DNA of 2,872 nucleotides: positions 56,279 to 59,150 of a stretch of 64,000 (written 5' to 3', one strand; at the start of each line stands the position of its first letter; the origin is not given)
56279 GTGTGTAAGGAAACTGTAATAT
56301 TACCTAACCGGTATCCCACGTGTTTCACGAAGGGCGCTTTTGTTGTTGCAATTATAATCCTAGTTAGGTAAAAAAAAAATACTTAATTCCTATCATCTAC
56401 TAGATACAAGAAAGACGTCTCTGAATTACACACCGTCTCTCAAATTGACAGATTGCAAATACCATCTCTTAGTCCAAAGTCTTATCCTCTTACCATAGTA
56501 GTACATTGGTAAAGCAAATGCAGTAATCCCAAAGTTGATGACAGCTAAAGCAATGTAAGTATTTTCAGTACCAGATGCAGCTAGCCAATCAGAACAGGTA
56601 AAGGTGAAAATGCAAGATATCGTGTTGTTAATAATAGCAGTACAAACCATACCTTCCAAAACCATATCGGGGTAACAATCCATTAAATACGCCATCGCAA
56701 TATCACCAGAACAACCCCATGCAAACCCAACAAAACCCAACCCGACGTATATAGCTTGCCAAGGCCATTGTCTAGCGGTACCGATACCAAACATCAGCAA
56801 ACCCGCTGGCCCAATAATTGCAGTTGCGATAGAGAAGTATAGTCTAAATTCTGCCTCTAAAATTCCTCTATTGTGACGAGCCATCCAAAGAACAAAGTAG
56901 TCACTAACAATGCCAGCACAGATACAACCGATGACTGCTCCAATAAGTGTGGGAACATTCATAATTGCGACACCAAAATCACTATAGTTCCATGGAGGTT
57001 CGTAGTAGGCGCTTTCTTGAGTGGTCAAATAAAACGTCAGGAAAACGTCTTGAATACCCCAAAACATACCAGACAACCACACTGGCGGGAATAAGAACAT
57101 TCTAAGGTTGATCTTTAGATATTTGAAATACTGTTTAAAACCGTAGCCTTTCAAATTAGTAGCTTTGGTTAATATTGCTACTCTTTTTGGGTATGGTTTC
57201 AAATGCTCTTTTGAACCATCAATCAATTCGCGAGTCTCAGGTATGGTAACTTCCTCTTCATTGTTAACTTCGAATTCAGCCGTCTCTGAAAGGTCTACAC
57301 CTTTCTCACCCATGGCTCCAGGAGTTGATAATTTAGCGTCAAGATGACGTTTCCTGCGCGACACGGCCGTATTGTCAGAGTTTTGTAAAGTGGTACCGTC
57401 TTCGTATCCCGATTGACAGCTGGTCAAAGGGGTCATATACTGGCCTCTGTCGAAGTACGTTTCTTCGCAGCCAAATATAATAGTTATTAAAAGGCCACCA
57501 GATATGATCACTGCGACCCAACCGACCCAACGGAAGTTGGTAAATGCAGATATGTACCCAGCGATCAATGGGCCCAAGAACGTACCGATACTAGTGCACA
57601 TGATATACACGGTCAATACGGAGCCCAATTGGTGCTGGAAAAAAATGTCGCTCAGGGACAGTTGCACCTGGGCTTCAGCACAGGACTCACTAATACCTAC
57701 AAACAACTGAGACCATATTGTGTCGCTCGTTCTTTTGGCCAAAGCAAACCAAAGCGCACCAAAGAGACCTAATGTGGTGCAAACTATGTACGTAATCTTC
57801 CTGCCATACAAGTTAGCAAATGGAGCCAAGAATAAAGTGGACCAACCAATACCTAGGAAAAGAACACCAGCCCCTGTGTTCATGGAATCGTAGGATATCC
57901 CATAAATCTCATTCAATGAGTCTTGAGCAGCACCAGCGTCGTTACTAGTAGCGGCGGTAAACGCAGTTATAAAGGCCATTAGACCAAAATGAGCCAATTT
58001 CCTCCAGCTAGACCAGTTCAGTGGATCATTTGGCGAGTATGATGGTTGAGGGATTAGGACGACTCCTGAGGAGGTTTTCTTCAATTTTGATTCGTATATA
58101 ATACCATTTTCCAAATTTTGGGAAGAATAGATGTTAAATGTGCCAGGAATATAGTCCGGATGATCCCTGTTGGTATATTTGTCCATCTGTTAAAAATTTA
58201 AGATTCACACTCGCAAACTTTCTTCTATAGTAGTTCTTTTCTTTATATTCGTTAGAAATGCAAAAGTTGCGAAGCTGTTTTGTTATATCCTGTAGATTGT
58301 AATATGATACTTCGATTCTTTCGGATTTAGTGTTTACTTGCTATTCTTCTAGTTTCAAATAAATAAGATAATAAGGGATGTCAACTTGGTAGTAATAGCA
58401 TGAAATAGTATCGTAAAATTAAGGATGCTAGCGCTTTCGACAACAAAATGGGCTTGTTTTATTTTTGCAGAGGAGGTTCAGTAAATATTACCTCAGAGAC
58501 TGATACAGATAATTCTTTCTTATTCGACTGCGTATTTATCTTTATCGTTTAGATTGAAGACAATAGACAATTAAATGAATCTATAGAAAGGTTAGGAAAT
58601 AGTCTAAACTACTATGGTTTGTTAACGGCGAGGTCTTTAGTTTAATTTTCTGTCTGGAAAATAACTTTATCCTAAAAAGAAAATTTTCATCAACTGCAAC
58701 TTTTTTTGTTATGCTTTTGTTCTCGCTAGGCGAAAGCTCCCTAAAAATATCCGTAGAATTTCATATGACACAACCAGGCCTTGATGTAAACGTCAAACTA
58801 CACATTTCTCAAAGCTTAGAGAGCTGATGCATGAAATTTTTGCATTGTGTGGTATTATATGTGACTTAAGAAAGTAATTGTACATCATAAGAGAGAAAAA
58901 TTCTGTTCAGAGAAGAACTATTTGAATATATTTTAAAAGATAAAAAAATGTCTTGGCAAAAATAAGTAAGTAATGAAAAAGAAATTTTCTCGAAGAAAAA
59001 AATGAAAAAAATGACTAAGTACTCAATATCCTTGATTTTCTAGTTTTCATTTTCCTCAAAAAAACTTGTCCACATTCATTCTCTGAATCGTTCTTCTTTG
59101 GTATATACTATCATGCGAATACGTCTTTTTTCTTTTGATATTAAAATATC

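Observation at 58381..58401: Six-codon uORF (MLLLPS-stop) in the HOL1 5' leader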

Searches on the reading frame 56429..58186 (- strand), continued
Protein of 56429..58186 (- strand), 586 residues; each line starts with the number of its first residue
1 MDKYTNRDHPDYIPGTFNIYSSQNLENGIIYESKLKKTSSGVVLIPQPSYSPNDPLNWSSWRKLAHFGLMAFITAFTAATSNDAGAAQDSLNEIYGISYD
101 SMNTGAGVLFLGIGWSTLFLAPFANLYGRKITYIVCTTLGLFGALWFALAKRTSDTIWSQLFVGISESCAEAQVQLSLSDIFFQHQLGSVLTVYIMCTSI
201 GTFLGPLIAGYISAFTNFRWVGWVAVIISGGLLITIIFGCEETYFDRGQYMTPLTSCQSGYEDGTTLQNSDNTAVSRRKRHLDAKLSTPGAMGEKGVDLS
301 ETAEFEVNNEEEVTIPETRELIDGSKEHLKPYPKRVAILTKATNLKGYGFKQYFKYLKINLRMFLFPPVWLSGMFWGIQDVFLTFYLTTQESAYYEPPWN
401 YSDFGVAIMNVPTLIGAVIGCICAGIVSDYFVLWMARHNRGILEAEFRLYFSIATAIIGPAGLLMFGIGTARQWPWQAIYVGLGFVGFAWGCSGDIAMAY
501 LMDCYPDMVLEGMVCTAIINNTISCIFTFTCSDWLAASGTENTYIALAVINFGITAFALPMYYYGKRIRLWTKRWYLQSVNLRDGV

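Call 22: find_encoding_contigs(protein=P0134, flank=2000, max_places=1)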
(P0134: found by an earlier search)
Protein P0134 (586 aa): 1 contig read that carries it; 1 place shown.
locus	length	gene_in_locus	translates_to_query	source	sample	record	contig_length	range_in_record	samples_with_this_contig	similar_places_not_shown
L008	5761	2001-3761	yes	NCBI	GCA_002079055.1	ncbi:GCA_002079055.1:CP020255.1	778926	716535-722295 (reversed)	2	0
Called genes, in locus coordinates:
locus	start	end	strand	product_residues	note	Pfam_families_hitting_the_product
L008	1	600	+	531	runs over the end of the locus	PF13520:AA_permease_2, PF00324:AA_permease (faint)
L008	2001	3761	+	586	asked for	PF07690:MFS_1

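Call 37: find_related_loci(query=window:56429-58186:-, collection=metagenome_contigs, flank=1500)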
Query window:56429-58186:- (586 aa) in metagenome_contigs; peptide patterns used: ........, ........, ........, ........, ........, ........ (x = any residue, [..] = any of these).
50 stretches matched a pattern; 11 encode a relative of the query (tblastn E <= 1e-3); 9 distinct loci.
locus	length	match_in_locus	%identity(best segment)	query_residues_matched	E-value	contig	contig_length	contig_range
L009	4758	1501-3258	100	1-586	0e+0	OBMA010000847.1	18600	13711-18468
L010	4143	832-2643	65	1-583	0e+0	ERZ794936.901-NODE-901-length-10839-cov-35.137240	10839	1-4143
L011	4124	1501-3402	59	1-585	0e+0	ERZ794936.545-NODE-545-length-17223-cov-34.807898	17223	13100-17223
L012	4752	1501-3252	64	1-585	0e+0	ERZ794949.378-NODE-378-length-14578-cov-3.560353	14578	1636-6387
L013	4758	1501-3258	100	1-586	0e+0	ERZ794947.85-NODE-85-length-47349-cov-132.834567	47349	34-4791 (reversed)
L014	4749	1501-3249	64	1-584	0e+0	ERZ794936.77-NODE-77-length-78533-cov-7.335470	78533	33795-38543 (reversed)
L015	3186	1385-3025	48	6-586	0e+0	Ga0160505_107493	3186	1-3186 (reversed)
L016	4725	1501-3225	55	1-586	0e+0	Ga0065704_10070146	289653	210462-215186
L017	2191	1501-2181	72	33-259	2e-102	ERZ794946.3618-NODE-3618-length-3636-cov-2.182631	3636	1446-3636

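Call 38: find_encoding_contigs(protein=P0022, flank=2000, max_places=1)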
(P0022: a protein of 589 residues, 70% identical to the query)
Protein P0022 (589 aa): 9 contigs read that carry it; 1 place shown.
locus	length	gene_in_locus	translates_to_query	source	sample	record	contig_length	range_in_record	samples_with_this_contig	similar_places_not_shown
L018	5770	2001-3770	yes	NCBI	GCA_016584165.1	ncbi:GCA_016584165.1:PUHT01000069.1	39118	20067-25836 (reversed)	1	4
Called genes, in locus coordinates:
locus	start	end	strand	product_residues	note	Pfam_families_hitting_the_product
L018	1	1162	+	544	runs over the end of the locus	-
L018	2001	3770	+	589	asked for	PF07690:MFS_1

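Call 39: find_encoding_contigs(protein=P0016, flank=2000, max_places=1)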
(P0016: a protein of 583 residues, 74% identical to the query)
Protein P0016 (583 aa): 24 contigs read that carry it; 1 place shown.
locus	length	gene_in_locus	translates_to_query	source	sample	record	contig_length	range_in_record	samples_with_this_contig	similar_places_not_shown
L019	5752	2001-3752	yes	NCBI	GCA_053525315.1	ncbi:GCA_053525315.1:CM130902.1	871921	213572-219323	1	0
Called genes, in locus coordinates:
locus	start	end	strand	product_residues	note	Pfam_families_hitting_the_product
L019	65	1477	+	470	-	PF00092:VWA (weak), PF04056:Ssl1, PF13519:VWA_2, PF07975:C1_4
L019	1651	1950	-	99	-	-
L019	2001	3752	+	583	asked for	PF07690:MFS_1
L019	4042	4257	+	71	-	-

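Call 43: list_cluster_members(proteins=[P0129])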
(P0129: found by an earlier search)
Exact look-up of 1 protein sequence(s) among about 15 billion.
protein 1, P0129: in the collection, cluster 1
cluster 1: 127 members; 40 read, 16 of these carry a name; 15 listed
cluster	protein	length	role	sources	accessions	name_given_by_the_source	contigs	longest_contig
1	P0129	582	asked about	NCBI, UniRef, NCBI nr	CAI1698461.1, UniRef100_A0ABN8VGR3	hypothetical protein SEUBUCD650_0N03700 [Saccharomyces eubayanus] | Uncharacterized protein n=1 Tax=Saccharomyces eubayanus TaxID=1080349 ...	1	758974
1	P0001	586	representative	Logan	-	-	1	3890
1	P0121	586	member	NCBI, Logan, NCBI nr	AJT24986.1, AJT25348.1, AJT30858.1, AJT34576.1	Hol1p [Saccharomyces cerevisiae YJM1388]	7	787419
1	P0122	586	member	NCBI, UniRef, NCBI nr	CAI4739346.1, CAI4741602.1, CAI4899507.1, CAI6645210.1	CLL_collapsed_G0047660.mRNA.1.CDS.1 [Saccharomyces cerevisiae] | K7_Hol1p n=1 Tax=Saccharomyces cerevisiae (strain Kyokai no. 7 / NBRC 101557) ... | CLN_G0047550.mRNA.1.CDS.1 [Saccharomyces cerevisiae]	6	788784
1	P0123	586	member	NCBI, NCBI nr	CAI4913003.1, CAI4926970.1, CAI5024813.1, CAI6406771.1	CGH_1_collapsed_G0047760.mRNA.1.CDS.1 [Saccharomyces cerevisiae] | CGH_1_HP_G0011550.mRNA.1.CDS.1 [Saccharomyces cerevisiae]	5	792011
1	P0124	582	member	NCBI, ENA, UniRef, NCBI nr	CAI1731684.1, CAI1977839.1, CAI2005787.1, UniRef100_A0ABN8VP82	hypothetical protein SEUBUCD646_0G00180 [Saccharomyces eubayanus] | Uncharacterized protein n=1 Tax=Saccharomyces eubayanus TaxID=1080349 ... | hypothetical protein SEUBUCD646_0N03710 [Saccharomyces eubayanus]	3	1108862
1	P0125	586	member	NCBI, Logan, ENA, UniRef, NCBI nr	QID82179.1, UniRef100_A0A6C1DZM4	Protein hol1 [Saccharomyces pastorianus] | Protein hol1 n=1 Tax=Saccharomyces pastorianus TaxID=27292 RepID=A0A6C1DZM4_SACPS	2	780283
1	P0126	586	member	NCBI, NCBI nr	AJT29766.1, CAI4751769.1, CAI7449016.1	Hol1p [Saccharomyces cerevisiae YJM1444]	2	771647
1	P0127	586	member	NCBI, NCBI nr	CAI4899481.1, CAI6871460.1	AFH_G0047650.mRNA.1.CDS.1 [Saccharomyces cerevisiae]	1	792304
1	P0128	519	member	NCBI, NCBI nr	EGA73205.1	Hol1p [Saccharomyces cerevisiae AWRI796]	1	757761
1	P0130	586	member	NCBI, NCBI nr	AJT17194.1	Hol1p [Saccharomyces cerevisiae YJM1244]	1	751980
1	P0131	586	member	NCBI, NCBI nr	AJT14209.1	Hol1p [Saccharomyces cerevisiae YJM1083]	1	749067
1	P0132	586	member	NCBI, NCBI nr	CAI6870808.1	AAB_G0047350.mRNA.1.CDS.1 [Saccharomyces cerevisiae]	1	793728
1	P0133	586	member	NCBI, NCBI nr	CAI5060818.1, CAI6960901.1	AVN_HP_G0083600.mRNA.1.CDS.1 [Saccharomyces cerevisiae]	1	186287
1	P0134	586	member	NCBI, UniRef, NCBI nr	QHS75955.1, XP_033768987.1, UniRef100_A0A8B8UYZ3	Hol1p [Saccharomyces paradoxus] | Hol1p n=1 Tax=Saccharomyces paradoxus TaxID=27291 RepID=A0A8B8UYZ3_SACPA | Hol1 [Saccharomyces paradoxus]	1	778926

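Call 50: find_encoding_contigs(protein=P0007, flank=1500, max_places=1)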
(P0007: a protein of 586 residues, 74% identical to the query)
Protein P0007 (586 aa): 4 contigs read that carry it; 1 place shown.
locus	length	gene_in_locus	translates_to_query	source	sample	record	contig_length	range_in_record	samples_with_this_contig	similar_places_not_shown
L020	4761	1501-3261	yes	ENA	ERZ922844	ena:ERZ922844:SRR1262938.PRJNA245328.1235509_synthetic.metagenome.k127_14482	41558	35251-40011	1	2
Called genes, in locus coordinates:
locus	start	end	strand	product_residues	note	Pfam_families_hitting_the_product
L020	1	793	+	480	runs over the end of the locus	PF04056:Ssl1, PF13519:VWA_2, PF07975:C1_4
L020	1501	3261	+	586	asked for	PF07690:MFS_1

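Call 51: find_encoding_contigs(protein=P0015, flank=1500, max_places=1)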
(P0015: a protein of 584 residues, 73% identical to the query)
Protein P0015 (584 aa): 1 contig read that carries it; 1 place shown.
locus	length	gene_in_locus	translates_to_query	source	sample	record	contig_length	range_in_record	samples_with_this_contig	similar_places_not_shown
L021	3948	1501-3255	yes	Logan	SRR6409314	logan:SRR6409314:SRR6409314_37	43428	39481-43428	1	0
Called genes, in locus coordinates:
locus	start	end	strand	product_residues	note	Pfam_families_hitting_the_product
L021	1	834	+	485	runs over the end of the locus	PF13519:VWA_2, PF04056:Ssl1, PF07975:C1_4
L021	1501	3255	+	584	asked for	PF07690:MFS_1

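Call 52: find_encoding_contigs(protein=P0018, flank=1500, max_places=1)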
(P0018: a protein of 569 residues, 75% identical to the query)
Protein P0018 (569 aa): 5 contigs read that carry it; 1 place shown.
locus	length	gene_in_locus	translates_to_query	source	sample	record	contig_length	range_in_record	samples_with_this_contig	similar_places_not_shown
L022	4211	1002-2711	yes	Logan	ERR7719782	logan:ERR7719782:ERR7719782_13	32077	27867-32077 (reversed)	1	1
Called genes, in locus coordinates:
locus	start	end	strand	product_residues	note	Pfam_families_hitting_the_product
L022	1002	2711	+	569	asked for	PF07690:MFS_1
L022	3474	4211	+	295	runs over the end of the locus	PF00753:Lactamase_B, PF13483:Lactamase_B_3 (weak), PF12706:Lactamase_B_2 (weak)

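Call 53: find_encoding_contigs(protein=P0019, flank=1500, max_places=1)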
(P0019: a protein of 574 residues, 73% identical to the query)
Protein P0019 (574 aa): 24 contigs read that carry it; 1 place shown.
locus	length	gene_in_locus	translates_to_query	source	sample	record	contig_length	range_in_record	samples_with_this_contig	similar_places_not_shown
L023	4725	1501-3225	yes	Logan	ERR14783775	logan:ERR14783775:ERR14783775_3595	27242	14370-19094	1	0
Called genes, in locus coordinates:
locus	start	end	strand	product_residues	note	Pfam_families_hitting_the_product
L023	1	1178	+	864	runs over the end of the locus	PF00916:Sulfate_transp, PF01740:STAS (weak)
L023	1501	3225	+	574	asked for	PF07690:MFS_1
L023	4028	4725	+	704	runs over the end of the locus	PF01794:Ferric_reduct, PF08022:FAD_binding_8, PF08030:NAD_binding_6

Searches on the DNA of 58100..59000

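Call 45: search_rna_families(source=window, start=58100, end=59000, threshold=evalue, max_evalue=1)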
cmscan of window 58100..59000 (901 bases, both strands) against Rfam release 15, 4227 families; matches with E-value up to 1: 0.
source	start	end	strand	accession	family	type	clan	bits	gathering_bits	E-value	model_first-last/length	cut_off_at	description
